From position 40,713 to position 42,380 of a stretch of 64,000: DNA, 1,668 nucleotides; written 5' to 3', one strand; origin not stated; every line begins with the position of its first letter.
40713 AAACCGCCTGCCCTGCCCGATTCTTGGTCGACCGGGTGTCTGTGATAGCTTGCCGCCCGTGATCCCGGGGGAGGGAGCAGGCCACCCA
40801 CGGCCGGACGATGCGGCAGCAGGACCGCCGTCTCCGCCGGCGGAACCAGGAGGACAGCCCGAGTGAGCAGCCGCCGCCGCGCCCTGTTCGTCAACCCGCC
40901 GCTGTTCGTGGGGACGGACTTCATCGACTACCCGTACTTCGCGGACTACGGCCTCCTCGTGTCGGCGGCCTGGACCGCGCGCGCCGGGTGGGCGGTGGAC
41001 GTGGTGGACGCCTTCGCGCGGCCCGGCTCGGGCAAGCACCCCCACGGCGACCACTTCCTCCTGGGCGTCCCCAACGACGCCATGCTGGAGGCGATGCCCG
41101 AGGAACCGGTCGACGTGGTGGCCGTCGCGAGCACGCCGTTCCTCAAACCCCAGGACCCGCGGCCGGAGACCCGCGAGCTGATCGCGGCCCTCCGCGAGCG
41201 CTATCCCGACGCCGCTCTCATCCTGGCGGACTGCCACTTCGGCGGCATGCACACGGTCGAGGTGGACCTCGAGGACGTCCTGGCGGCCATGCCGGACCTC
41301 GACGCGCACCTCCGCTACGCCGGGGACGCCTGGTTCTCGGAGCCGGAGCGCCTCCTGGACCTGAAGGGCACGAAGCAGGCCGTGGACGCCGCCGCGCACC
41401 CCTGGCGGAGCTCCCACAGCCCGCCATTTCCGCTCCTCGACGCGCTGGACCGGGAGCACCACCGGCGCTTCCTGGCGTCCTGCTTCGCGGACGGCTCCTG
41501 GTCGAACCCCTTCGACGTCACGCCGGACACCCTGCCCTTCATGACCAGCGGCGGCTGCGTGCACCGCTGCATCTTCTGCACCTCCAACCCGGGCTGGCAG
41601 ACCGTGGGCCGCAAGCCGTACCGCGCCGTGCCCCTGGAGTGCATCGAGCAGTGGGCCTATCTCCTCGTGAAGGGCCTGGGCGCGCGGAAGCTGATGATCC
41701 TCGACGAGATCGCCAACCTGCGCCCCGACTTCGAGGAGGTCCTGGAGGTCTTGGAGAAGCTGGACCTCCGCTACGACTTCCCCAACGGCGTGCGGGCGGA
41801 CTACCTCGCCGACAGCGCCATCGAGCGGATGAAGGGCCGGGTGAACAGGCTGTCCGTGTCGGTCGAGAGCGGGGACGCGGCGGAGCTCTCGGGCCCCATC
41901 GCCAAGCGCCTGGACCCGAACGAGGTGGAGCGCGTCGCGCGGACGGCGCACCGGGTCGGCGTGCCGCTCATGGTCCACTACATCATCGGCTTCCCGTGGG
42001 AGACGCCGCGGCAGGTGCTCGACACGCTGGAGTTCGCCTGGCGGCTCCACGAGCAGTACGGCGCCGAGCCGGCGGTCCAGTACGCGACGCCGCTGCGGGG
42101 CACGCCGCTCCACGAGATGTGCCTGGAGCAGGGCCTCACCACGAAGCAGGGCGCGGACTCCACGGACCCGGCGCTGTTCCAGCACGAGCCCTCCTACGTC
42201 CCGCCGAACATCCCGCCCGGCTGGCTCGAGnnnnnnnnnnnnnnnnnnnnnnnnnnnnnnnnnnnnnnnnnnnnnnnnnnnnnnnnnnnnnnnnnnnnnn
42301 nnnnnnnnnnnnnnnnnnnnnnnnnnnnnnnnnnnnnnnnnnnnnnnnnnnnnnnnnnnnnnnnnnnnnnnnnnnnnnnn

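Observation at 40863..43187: Single polypeptide carrying two complete radical-SAM cores (B12-class N-terminal, SPASM-class C-terminal)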

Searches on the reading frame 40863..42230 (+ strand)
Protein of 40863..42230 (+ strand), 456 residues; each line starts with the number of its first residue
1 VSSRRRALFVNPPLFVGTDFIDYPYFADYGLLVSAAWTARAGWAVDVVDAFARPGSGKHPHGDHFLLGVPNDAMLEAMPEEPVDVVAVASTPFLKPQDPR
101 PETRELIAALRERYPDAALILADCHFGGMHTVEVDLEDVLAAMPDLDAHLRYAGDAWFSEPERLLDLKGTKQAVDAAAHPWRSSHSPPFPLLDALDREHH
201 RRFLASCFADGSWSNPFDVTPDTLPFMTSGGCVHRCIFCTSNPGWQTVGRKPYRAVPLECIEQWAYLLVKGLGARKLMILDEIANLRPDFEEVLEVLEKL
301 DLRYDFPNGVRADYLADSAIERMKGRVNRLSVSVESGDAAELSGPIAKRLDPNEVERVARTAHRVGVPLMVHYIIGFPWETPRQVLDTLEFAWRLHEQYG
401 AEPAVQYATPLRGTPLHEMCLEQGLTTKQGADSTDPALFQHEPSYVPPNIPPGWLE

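Call 10: search_protein_families(library=ncbifam, proteins=[window:40863-42230:+], max_evalue=0.01)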
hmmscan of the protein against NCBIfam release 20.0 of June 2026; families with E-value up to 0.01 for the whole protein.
window:40863-42230:+ (456 aa): 11 families
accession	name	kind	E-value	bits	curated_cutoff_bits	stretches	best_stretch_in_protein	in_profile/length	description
TIGR03471.1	HpnJ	equivalog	7.5e-14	51.5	577.6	1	225-435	199-402/472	hopanoid biosynthesis associated radical SAM protein HpnJ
NF033070.1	rSAM_AprD4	equivalog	1.8e-10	40.3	500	1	228-426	201-396/456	AprD4 family radical SAM diol-dehydratase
TIGR04013.1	B12_SAM_MJ_1487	hypoth_equivalog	3.4e-09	36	251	1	229-420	157-357/382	TIGR04013 family B12-binding domain/radical SAM domain-containing protein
NF038361.1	rSAM_Sden_1168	equivalog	4.2e-09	35.5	575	1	208-435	267-488/560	Sden_1168 family B12-binding radical SAM P-methyltransferase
TIGR04072.2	rSAM_ladder_B12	equivalog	2.8e-06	26.3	360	1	227-429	184-381/443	lipid biosynthesis B12-binding/radical SAM protein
TIGR04479.1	bcpD_PhpK_rSAM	subfamily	2.9e-06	25.9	600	1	222-392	240-406/504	PhpK family radical SAM P-methyltransferase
NF050148.1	rSAM_ApyD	equivalog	3.3e-05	22.5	750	1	253-416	225-389/645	RiPP biosynthesis radical SAM protein ApyD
TIGR04014.1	B12_SAM_MJ_0865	equivalog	0.00045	19.1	360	1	289-423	229-361/434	methyl-coenzyme M reductase glutamine C-methyltransferase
TIGR04385.1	B12_rSAM_cofa1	equivalog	0.001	18.4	450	1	227-397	199-366/438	B12 lower ligand biosynthesis radical SAM protein BzaD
NF053743.1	LipS2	equivalog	0.0021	17.5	270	1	217-417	18-211/292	LipS2 family lipoyl synthase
TIGR01212.1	TIGR01212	equivalog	0.0045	16.2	180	1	284-392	94-202/302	tRNA modification radical SAM protein MnmL/YtqA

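Call 40: search_protein_representatives(protein=window:40863-42227:+)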
Query: 455 residues. Proteins with E-value up to 0.001 (for the whole library): 6035; up to 1e-10: 745; up to 1e-30: 86. The best 150 are listed.
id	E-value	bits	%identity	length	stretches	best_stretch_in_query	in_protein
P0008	6.0e-168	575.9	56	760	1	1-455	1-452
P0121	2.3e-122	425.6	43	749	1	4-455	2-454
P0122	3.0e-113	395.5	57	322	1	2-321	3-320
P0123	1.1e-96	340.9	43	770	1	4-454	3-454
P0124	8.3e-90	318.2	38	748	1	4-450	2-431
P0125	9.8e-89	314.7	42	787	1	4-434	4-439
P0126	8.4e-83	295.1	38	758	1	8-430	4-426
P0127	7.5e-81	288.7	44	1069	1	6-420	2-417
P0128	5.8e-79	282.4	36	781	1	6-452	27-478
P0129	2.6e-76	273.7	39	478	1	6-450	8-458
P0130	2.4e-74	267.3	40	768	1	6-443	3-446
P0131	5.2e-73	262.8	43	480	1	5-416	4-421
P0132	1.4e-72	261.4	41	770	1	5-418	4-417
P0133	2.1e-72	260.8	41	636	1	7-423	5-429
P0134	3.1e-72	260.3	41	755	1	10-429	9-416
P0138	2.9e-69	250.4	35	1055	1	7-424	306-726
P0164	9.8e-52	192.7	32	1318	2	7-426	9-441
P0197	3.5e-35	138.1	27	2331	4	220-392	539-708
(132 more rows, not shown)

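Call 45: find_encoding_contigs(protein=P0131, flank=8000, max_places=2)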
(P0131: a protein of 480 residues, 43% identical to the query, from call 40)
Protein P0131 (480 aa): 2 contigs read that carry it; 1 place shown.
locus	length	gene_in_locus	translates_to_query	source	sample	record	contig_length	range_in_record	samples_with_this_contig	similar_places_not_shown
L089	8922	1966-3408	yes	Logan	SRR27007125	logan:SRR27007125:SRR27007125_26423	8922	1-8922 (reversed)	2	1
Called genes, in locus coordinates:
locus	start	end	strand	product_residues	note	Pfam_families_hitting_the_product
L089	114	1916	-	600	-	PF04055:Radical_SAM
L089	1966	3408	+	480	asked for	PF04055:Radical_SAM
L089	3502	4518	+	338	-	-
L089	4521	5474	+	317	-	PF04055:Radical_SAM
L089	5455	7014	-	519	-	PF04055:Radical_SAM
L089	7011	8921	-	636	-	?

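Call 54: search_protein_families(library=pfam, proteins=[P0127, P0138, P0197, P0164, L089:3502-4518:+], max_evalue=0.001)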
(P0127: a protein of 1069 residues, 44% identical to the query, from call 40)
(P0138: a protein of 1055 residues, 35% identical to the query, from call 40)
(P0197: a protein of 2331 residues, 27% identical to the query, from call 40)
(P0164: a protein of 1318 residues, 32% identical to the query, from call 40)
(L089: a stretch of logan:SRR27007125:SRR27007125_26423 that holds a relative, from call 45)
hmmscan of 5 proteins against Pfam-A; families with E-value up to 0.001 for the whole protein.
P0127 (1069 aa): 3 families
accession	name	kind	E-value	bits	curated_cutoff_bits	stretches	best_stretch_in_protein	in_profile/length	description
PF04055.27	Radical_SAM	-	7e-50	169.9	29.5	3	224-389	3-166/166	Radical SAM superfamily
PF02310.24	B12-binding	-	2.4e-06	27.8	32.1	1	24-159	14-121/121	B12 binding domain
PF00702.32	Hydrolase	-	0.00019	22.3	26.4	0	519-562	95-136/191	haloacid dehalogenase-like hydrolase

P0138 (1055 aa): 7 families
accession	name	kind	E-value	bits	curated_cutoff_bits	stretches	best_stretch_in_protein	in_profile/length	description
PF04055.27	Radical_SAM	-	4e-31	108.8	29.5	2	776-908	1-139/166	Radical SAM superfamily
PF08241.18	Methyltransf_11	-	9.3e-10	39.5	21.2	1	140-231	1-95/95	Methyltransferase domain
PF13489.12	Methyltransf_23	-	9.6e-10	38.9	27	1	133-238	20-123/164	Methyltransferase domain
PF13649.12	Methyltransf_25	-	8.4e-09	36.4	27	1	139-227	1-97/97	Methyltransferase domain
PF13847.12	Methyltransf_31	-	2.6e-08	34.1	27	1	136-235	4-113/145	Methyltransferase domain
PF08242.18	Methyltransf_12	-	5e-08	34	30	1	140-229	1-98/98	Methyltransferase domain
PF05175.20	MTS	-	0.00061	19.9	23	0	124-168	19-64/170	Methyltransferase small domain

P0197 (2331 aa): 5 families
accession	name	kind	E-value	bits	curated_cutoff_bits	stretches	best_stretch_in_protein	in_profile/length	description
PF04055.27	Radical_SAM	-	1.3e-104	347.9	29.5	5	1057-1219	2-166/166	Radical SAM superfamily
PF02310.24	B12-binding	-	3.5e-48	162.8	32.1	4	1372-1518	9-121/121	B12 binding domain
PF19864.5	Radical_SAM_N2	-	2.7e-11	43.6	29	0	1968-2026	72-127/151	Radical SAM proteins, N-terminal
PF13186.11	SPASM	-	4.3e-10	40.2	21.5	1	228-293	3-66/67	Iron-sulfur cluster-binding domain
PF19238.5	Radical_SAM_2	-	0.00068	19.8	26.7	0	103-154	63-114/151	Radical SAM-like domain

P0164 (1318 aa): 3 families
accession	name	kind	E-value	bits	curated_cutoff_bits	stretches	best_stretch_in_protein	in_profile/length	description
PF04055.27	Radical_SAM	-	2.2e-46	158.5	29.5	3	246-407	3-166/166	Radical SAM superfamily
PF02310.24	B12-binding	-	7.1e-11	42.4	32.1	1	863-937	45-121/121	B12 binding domain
PF13353.11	Fer4_12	-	2.5e-05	25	22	0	529-575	51-97/137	4Fe-4S single cluster domain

L089:3502-4518:+ (338 aa): 0 families
